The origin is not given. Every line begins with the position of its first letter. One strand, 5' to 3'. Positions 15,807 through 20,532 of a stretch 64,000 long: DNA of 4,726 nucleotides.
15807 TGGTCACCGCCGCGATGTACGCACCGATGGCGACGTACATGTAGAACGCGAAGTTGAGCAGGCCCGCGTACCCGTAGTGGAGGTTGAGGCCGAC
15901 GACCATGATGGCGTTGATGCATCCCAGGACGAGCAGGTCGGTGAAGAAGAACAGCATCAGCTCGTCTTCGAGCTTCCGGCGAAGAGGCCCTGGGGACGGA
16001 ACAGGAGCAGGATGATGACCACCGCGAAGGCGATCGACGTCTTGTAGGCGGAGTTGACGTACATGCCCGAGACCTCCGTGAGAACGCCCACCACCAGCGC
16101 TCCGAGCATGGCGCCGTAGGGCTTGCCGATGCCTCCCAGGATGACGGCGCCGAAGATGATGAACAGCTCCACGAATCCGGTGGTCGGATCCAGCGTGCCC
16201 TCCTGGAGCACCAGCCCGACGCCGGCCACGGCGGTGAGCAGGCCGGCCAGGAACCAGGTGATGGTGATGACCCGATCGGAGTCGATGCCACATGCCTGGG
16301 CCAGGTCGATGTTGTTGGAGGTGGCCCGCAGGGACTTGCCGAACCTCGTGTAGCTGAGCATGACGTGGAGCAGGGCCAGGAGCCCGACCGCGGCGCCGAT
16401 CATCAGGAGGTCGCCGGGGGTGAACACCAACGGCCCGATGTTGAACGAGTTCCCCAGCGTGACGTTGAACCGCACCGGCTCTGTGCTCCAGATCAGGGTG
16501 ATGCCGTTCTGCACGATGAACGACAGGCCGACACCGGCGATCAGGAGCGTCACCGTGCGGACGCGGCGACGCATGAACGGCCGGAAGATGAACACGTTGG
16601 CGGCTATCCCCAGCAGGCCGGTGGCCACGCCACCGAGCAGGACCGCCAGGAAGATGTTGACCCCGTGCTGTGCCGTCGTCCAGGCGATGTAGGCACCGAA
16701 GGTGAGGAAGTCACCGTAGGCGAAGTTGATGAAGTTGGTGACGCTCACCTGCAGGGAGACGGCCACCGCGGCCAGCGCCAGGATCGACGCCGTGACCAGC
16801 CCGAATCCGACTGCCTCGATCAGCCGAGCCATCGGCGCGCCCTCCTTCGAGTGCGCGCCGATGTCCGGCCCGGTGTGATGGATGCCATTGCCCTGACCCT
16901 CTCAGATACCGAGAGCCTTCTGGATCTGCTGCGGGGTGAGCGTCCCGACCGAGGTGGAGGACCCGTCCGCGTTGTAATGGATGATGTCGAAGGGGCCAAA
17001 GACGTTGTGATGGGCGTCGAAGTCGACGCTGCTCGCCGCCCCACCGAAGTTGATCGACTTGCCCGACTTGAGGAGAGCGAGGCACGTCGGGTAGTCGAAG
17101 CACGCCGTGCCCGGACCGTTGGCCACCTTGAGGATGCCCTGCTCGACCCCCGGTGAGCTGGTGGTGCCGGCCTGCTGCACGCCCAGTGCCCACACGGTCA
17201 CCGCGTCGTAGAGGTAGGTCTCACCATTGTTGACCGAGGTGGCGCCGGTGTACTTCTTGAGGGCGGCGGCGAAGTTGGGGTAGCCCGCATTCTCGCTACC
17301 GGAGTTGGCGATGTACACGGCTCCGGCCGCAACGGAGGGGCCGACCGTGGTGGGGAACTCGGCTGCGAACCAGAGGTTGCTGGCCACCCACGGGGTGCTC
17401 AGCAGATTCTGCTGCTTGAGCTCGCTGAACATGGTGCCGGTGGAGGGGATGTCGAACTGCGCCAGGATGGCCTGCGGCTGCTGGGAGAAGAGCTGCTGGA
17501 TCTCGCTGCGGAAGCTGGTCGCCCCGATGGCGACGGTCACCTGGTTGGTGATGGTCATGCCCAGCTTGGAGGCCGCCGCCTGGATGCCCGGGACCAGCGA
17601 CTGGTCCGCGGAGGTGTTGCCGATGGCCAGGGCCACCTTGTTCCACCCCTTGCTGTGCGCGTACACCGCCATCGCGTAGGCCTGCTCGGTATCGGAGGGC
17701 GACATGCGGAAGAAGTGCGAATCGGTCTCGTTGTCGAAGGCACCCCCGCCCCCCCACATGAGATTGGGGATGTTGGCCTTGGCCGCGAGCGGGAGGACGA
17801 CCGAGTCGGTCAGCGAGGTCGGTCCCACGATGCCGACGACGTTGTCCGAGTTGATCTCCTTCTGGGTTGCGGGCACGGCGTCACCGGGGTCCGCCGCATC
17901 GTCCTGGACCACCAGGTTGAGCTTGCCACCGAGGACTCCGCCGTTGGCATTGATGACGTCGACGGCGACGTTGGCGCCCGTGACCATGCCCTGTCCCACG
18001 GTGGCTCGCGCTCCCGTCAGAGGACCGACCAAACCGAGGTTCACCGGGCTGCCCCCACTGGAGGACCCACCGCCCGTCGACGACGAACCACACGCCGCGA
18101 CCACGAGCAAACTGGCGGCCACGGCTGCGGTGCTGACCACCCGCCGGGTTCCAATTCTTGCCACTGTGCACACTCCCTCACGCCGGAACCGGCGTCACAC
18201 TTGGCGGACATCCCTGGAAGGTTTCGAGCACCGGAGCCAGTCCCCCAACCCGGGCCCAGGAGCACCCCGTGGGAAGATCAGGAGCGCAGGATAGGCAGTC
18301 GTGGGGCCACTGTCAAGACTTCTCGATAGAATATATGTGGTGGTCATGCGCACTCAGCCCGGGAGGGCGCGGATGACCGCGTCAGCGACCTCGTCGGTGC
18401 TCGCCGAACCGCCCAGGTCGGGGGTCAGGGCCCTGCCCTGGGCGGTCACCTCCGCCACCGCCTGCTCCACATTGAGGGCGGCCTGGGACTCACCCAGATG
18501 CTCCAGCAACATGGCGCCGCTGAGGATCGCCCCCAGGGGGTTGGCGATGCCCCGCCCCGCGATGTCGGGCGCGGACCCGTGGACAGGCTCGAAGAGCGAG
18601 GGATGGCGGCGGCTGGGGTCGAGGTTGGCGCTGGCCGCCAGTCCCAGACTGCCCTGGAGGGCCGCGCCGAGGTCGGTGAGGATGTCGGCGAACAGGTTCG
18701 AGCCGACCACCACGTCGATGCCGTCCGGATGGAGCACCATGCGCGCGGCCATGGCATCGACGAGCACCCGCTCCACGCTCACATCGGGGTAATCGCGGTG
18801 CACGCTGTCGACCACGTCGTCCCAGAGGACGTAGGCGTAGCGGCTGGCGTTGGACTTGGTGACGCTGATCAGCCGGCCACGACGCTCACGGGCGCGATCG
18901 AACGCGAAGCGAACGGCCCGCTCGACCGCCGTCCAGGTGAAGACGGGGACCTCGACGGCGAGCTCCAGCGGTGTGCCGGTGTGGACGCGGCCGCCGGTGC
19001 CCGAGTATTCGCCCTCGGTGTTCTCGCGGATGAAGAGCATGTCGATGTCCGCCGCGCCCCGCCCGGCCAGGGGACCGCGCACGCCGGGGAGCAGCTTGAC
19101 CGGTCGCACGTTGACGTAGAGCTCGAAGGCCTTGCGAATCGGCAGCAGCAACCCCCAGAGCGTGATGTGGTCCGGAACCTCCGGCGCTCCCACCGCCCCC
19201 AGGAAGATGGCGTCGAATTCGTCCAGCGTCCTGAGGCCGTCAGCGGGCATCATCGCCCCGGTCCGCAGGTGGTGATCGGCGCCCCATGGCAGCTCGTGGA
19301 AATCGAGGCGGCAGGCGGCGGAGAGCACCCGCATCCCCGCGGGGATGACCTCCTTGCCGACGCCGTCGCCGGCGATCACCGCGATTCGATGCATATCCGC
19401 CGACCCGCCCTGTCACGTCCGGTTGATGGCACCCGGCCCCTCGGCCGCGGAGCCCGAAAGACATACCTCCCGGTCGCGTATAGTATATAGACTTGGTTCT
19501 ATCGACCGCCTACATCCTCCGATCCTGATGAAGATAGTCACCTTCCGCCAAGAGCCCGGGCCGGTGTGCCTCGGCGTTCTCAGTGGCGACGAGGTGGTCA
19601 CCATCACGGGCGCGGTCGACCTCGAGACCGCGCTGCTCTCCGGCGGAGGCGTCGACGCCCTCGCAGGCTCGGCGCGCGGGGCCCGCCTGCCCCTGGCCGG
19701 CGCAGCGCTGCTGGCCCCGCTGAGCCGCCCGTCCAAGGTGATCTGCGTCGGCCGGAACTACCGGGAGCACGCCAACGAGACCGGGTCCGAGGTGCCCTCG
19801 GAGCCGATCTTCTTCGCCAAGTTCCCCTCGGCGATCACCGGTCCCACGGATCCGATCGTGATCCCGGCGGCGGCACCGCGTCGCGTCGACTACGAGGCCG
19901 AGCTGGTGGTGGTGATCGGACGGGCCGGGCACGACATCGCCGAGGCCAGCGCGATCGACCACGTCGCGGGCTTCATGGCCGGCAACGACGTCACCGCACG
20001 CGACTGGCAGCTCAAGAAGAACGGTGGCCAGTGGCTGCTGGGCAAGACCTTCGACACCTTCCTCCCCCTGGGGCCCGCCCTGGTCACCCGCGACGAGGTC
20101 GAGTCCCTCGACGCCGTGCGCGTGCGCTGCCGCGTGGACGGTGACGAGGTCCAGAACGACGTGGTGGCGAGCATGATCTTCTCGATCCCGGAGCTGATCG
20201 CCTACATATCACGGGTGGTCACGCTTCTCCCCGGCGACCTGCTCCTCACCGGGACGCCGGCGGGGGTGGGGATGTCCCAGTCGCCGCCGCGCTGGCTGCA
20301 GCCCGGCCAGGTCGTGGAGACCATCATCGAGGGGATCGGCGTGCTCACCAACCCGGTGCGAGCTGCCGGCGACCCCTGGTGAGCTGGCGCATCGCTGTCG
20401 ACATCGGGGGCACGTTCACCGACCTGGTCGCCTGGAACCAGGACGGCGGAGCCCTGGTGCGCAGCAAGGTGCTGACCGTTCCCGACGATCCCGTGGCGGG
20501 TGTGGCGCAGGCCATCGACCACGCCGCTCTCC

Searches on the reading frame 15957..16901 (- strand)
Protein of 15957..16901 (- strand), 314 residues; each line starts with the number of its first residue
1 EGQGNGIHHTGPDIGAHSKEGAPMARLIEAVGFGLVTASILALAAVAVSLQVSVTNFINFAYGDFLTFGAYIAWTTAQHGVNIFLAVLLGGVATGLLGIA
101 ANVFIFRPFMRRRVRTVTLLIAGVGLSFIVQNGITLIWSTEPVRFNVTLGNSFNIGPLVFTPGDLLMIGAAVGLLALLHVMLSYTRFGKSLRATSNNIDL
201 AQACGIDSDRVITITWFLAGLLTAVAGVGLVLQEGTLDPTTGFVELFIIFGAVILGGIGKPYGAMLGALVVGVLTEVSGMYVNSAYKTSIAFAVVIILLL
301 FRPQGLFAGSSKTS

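Call 32: search_protein_families(library=pfam, proteins=[window:15957-16901:-], max_evalue=0.001)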
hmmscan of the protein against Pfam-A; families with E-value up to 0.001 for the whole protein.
window:15957-16901:- (314 aa): 1 family
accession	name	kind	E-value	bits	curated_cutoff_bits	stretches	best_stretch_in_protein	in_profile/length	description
PF02653.21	BPD_transp_2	-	2.5e-36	125.6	26.8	1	33-299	4-269/269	Branched-chain amino acid transport system / permease component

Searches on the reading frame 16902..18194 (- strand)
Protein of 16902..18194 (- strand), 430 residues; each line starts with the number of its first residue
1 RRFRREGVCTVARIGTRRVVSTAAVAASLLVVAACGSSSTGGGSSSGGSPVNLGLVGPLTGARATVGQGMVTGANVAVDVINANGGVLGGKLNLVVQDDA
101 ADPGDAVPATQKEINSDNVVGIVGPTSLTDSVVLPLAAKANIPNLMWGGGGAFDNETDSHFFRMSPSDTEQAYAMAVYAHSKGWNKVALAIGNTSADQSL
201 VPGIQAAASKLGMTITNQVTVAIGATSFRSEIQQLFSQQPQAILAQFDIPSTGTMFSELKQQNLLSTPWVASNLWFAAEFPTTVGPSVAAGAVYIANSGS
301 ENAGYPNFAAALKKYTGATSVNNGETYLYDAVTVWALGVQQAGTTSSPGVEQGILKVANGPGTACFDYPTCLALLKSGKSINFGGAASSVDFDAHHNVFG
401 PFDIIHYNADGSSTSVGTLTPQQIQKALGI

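Call 32: search_protein_families(library=pfam, proteins=[window:16902-18194:-], max_evalue=0.001)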
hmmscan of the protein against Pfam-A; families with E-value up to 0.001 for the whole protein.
window:16902-18194:- (430 aa): 3 families
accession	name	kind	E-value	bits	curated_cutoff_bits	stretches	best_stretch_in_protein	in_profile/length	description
PF13458.12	Peripla_BP_6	-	1.4e-43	150.3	31.7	1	50-352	1-306/343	Periplasmic binding protein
PF01094.35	ANF_receptor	-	1e-30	107.5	25.4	1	74-408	6-351/353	Receptor family ligand binding region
PF13433.12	Peripla_BP_5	-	1.7e-13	50.9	27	1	57-356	7-308/363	Periplasmic binding protein domain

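Call 55: search_solved_structures(query=window:16902-18194:-, max_evalue=0.00001)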
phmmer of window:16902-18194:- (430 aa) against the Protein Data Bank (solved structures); distinct sequences matched with E-value up to 0.00001: 25.
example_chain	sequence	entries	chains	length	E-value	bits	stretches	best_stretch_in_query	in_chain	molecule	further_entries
8tg1_A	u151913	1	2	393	4.9e-13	52.1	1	48-352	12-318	Extracellular ligand-binding receptor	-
4zpj_A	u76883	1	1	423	1.6e-11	47.1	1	31-241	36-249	Extracellular ligand-binding receptor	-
4n0q_A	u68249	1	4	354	2.6e-11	46.4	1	50-347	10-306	Leu/Ile/Val-binding protein homolog 3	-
4nqr_A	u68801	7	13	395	6e-11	45.2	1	43-165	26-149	Amino acid/amide ABC transporter substrate-binding protein, HAAT family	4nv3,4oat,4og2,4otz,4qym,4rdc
4obb_A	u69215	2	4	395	6.4e-11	45.1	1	43-241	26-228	Amino acid/amide ABC transporter substrate-binding protein, HAAT family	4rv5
8wch_A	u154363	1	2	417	1.2e-09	40.9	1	48-294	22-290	Probable Leu/Ile/Val-binding protein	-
4ey3_A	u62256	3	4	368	1.8e-09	40.3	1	51-256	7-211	Twin-arginine translocation pathway signal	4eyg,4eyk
1z15_A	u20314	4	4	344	1.8e-08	37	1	51-125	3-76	Leu/Ile/Val-binding protein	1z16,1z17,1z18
4mlc_A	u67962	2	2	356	5.4e-08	35.5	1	70-355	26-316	Extracellular ligand-binding receptor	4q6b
2liv_A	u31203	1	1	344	6.5e-08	35.2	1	51-125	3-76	LEUCINE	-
3hut_A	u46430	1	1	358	1.2e-07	34.3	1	53-344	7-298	putative branched-chain amino acid ABC transporter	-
4evq_A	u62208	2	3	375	8.2e-07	31.6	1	50-390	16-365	Putative ABC transporter subunit, substrate-binding component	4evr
4gnr_A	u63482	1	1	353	1.1e-06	31.2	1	53-280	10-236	ABC transporter substrate-binding protein-branched chain amino acid transport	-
1usg_A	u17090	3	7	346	1.3e-06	30.9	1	51-131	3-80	LEUCINE-SPECIFIC BINDING PROTEIN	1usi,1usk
3h5l_A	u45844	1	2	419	1.4e-06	30.8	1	45-348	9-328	putative Branched-chain amino acid ABC transporter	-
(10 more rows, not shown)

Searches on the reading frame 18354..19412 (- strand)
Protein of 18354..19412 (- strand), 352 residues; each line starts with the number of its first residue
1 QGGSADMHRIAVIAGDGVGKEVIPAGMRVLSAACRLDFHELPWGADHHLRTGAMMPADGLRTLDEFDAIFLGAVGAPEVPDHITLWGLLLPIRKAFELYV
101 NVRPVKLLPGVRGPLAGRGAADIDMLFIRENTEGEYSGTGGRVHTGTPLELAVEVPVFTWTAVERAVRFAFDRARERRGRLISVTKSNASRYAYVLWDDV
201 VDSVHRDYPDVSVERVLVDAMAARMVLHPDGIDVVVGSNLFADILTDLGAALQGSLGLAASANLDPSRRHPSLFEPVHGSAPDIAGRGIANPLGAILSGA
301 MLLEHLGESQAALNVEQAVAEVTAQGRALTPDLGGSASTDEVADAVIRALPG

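Call 8: search_protein_families(library=pfam, proteins=[window:18354-19412:-], max_evalue=0.001)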
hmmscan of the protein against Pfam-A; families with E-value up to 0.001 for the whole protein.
window:18354-19412:- (352 aa): 1 family
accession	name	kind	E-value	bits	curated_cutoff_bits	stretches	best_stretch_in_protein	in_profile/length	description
PF00180.25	Iso_dh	-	3.2e-86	290.2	27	1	10-346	2-348/348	Isocitrate/isopropylmalate dehydrogenase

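Call 53: search_protein_families(library=ncbifam, proteins=[window:18354-19412:-], max_evalue=1e-10)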
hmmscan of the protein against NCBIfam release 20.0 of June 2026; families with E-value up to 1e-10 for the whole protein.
window:18354-19412:- (352 aa): 16 families
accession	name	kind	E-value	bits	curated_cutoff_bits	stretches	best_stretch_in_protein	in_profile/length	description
TIGR02089.1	TTC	equivalog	7.8e-145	482.2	470.4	1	8-350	4-352/352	tartrate dehydrogenase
NF006048.0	PRK08194.1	equivalog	1.6e-130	435.3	501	1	8-350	4-349/352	tartrate dehydrogenase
NF002898.0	PRK03437.1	equivalog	1.7e-112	376.2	393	1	7-350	4-345/347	3-isopropylmalate dehydrogenase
TIGR02088.1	LEU3_arch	subfamily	7.8e-84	281.7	409.8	1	10-347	1-324/324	isopropylmalate/isohomocitrate dehydrogenases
NF040626.1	AksF2_Meth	equivalog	2.1e-79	267.2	540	1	7-349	1-329/333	homoisocitrate dehydrogenase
NF040619.1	AksF_Meth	equivalog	1.4e-73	247.9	500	1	7-346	1-343/343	homoisocitrate dehydrogenase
TIGR00169.1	leuB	equivalog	2.4e-71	240.6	353.2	1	9-347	1-346/349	3-isopropylmalate dehydrogenase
NF006529.0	PRK08997.1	equivalog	3.1e-70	236.8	510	1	8-349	4-334/335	isocitrate dehydrogenase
TIGR00175.1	mito_nad_idh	equivalog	3e-60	204.2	432.4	1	8-350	4-334/334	isocitrate dehydrogenase (NAD(+))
NF006673.0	PRK09222.1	equivalog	1.8e-59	202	509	1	6-349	3-340/482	NADP-dependent isocitrate dehydrogenase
NF040855.1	iso_homocit_dh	equivalog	1.9e-58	198.4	680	1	7-348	1-317/345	isocitrate--homoisocitrate dehydrogenase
TIGR02924.1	ICDH_alpha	equivalog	3.8e-46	158.1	561.35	1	9-325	2-307/473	isocitrate dehydrogenase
TIGR00183.1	prok_nadp_idh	equivalog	7.4e-33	114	567.3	2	210-334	274-394/417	isocitrate dehydrogenase (NADP(+))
NF005036.0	PRK06451.1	equivalog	1.8e-30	106.1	484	1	211-333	268-386/412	NADP-dependent isocitrate dehydrogenase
NF005425.0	PRK07006.1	equivalog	7.4e-29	100.7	490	1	209-330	273-390/416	NADP-dependent isocitrate dehydrogenase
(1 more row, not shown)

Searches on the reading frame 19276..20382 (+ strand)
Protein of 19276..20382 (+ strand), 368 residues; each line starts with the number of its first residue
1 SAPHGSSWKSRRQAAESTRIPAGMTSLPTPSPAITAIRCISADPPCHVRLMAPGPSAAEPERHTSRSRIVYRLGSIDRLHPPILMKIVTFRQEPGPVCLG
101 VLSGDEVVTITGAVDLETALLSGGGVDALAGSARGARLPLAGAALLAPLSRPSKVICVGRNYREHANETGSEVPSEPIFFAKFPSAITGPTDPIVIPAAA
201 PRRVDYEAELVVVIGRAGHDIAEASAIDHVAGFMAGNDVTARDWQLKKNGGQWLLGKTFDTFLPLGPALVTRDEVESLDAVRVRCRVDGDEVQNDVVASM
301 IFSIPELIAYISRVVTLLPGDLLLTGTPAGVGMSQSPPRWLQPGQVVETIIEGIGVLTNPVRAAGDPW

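Call 8: search_protein_families(library=pfam, proteins=[window:19276-20382:+], max_evalue=0.001)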
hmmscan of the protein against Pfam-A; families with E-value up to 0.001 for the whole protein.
window:19276-20382:+ (368 aa): 2 families
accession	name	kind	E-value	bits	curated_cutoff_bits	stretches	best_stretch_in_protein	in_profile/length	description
PF01557.24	FAA_hydrolase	-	2.4e-73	246.8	23.9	1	154-362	1-214/214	Fumarylacetoacetate (FAA) hydrolase C-terminal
PF10370.14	Rv2993c-like_N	-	0.00023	22.4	21.3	1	85-148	1-50/50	Rv2993c-like, N-terminal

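Call 53: search_protein_families(library=ncbifam, proteins=[window:19276-20382:+], max_evalue=1e-10)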
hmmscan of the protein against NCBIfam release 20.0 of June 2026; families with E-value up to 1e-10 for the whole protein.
window:19276-20382:+ (368 aa): 6 families
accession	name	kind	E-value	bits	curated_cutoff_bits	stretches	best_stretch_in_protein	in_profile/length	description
NF053535.1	DhyDRhmHlse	equivalog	3.1e-59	200.6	500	1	115-358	32-275/284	2,4-didehydro-3-deoxy-L-rhamnonate hydrolase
TIGR02303.1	HpaG-C-term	equivalog_domain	2.9e-44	151.4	276.4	1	143-362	34-243/245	4-hydroxyphenylacetate degradation bifunctional isomerase/decarboxylase, C-terminal subunit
NF011750.0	PRK15203.1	equivalog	8.7e-36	123.6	811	1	152-361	222-422/429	4-hydroxyphenylacetate degradation bifunctional isomerase/decarboxylase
NF009399.0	PRK12764.1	equivalog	1.9e-35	122.9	444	1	150-353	19-211/501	fumarylacetoacetate hydrolase family protein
NF007967.0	PRK10691.1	equivalog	1.9e-35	122.2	201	1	153-336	17-201/219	fumarylacetoacetate hydrolase family protein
TIGR02305.1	HpaG-N-term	equivalog_domain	1.4e-24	86.7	228.65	1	172-361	28-205/205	4-hydroxyphenylacetate degradation bifunctional isomerase/decarboxylase, N-terminal subunit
